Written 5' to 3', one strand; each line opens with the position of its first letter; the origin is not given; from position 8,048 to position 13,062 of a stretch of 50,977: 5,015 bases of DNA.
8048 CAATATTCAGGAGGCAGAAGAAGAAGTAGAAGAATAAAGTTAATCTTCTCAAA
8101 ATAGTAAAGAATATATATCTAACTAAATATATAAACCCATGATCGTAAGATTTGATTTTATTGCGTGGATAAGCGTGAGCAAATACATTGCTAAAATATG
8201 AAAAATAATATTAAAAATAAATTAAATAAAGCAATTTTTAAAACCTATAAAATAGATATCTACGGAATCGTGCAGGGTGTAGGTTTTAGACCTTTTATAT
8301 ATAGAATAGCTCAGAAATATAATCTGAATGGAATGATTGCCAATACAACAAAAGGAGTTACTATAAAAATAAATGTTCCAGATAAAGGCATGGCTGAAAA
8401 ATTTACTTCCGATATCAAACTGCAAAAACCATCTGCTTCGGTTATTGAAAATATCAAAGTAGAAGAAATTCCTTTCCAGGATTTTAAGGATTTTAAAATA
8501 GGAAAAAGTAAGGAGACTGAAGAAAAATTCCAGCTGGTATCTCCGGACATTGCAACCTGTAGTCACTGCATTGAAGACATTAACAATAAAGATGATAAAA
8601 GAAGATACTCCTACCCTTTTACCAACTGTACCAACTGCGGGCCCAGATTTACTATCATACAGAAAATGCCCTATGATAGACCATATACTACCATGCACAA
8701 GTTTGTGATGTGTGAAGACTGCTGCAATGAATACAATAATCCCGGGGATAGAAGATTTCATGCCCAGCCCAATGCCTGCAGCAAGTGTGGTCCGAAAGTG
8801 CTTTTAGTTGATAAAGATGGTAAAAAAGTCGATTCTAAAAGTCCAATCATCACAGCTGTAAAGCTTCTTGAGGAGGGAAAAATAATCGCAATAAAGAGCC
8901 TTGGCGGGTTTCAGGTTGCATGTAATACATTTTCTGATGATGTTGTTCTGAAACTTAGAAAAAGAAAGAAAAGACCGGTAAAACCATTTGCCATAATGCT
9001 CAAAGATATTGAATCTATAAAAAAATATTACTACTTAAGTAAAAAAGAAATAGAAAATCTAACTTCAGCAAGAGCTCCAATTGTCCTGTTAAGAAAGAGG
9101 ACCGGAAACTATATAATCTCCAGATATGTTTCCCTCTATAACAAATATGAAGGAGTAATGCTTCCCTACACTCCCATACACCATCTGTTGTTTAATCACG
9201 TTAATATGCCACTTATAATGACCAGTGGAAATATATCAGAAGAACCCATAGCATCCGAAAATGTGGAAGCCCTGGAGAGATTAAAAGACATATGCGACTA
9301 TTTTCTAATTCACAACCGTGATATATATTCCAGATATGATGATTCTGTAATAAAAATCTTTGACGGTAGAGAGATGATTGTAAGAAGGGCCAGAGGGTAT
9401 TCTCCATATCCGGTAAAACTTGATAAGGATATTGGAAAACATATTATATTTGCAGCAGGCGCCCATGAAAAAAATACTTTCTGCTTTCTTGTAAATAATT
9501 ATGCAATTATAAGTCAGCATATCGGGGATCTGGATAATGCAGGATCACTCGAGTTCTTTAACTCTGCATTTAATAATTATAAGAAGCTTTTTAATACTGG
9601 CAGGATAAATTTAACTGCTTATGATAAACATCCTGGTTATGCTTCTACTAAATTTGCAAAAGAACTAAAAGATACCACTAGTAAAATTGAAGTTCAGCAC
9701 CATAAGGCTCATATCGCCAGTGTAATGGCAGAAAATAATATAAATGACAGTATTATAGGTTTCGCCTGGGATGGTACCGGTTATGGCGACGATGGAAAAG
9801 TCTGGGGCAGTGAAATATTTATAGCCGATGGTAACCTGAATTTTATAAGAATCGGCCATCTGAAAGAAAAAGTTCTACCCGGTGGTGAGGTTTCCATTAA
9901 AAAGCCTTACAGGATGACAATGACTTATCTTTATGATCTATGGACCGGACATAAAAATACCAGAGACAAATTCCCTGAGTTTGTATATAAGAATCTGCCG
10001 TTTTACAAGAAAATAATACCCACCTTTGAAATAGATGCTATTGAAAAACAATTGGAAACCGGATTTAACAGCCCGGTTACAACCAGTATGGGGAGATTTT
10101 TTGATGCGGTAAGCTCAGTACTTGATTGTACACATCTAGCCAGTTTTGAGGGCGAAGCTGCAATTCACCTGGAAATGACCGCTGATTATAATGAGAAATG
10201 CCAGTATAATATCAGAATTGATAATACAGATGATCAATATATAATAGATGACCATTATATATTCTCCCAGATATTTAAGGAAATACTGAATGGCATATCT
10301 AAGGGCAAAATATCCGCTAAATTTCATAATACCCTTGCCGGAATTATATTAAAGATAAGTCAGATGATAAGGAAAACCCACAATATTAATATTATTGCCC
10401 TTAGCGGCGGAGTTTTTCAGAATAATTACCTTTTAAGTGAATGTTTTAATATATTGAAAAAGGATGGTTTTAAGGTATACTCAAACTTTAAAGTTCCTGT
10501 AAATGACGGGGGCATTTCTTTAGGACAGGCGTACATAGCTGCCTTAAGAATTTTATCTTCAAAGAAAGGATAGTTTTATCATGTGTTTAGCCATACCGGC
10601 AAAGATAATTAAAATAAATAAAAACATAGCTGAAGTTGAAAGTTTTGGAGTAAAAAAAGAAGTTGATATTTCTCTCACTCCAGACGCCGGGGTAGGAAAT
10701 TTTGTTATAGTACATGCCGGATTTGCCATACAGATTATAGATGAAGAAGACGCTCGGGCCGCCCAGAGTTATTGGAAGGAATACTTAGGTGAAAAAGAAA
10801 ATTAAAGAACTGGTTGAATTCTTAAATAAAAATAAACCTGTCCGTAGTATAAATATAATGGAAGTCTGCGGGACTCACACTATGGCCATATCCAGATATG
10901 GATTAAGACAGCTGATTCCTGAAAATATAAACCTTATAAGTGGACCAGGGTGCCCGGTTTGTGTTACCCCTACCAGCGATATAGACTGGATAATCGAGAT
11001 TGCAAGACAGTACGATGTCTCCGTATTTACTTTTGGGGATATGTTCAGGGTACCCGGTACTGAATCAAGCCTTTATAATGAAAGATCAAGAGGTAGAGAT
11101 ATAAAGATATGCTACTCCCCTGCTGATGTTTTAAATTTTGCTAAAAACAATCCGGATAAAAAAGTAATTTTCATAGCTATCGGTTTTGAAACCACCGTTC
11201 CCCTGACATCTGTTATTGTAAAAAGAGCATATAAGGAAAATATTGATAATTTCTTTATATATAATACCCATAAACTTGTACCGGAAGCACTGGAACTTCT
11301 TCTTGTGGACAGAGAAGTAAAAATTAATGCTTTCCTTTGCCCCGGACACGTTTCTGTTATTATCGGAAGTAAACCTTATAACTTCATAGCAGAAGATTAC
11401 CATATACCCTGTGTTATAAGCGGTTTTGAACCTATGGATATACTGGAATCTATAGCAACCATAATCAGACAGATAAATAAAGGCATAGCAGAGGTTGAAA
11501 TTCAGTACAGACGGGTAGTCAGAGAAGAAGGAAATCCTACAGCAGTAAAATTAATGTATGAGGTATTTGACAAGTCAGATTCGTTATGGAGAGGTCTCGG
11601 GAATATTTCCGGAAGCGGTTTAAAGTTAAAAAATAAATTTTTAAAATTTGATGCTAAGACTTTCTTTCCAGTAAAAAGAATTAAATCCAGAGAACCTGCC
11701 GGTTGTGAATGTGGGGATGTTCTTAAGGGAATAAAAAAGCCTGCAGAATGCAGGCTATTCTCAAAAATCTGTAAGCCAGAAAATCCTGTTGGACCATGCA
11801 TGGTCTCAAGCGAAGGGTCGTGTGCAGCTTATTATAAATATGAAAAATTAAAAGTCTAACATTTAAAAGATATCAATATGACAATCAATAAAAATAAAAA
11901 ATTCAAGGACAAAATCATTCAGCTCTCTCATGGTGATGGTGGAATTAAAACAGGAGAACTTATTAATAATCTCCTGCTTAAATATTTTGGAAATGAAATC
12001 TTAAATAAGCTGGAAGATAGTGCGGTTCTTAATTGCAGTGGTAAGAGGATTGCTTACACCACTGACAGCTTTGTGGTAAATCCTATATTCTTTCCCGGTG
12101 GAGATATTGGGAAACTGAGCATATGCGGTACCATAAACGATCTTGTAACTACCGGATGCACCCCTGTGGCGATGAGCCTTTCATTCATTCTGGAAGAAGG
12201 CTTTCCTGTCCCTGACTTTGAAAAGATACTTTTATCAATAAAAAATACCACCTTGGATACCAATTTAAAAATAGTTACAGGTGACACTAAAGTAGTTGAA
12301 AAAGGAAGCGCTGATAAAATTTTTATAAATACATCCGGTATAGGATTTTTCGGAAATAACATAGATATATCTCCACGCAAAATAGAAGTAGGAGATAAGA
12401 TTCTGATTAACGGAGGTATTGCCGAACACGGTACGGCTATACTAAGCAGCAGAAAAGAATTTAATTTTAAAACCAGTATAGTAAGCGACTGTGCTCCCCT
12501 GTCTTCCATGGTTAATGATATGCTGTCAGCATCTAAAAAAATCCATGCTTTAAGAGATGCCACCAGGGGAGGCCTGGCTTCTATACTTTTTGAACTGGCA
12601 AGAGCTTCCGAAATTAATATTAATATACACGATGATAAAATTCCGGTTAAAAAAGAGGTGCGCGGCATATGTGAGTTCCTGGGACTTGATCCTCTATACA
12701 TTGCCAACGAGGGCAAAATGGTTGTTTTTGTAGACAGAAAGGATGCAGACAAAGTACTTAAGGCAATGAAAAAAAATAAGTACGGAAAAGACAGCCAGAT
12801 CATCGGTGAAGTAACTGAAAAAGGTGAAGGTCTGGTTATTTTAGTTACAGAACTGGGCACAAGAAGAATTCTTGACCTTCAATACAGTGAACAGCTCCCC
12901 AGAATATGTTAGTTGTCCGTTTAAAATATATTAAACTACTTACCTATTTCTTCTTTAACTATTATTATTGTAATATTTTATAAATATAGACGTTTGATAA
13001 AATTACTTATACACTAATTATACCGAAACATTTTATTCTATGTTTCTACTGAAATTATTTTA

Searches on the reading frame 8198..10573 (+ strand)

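Call 86: search_protein_families(library=pfam, proteins=[window:8198-10573:+], max_evalue=1e-8)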
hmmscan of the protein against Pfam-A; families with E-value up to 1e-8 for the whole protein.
window:8198-10573:+ (791 aa): 5 families
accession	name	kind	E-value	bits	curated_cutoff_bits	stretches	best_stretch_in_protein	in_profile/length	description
PF22521.2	HypF_C_2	-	1.2e-73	248.2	27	1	521-777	1-241/241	Carbamoyltransferase, Kae1-like Domain, second subdomain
PF01300.24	Sua5_yciO_yrdC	-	2e-41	141.9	25.1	1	223-397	2-177/178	Telomere recombination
PF17788.7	HypF_C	-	2.3e-30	105.7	23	1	415-512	4-99/99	HypF Kae1-like domain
PF07503.17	zf-HYPF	-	2.3e-28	98.1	23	2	171-203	1-33/34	HypF finger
PF00708.24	Acylphosphatase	-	4.4e-18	65.8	22.5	1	18-101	2-85/85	Acylphosphatase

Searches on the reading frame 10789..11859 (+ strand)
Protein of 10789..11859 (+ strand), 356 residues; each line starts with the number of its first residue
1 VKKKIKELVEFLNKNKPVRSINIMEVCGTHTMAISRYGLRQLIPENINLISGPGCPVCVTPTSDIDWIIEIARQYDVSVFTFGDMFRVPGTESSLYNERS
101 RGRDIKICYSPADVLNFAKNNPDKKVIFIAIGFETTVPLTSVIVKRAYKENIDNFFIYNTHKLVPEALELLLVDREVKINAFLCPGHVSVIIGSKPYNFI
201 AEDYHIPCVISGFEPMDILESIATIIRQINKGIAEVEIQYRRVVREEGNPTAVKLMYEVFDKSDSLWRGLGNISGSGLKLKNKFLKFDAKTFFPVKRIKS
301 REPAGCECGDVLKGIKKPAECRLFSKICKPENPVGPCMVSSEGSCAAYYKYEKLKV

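Call 86: search_protein_families(library=pfam, proteins=[window:10789-11859:+], max_evalue=1e-8)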
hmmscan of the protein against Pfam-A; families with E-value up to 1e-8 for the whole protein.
window:10789-11859:+ (356 aa): 1 family
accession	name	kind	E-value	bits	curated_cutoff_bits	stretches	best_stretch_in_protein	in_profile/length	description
PF01924.21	HypD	-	6.2e-152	506.2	25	1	5-352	3-351/351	Hydrogenase formation hypA family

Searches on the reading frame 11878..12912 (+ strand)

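Call 47: search_protein_families(library=pfam, proteins=[window:11878-12912:+], max_evalue=0.00001)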
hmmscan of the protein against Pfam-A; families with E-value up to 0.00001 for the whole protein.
window:11878-12912:+ (344 aa): 2 families
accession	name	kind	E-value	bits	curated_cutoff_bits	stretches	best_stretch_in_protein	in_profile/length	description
PF02769.27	AIRS_C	-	1.3e-28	100.5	23.1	1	170-318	1-151/156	AIR synthase related protein, C-terminal domain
PF00586.29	AIRS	-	1.5e-18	67.7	24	1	46-157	2-111/112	AIR synthase related protein, N-terminal domain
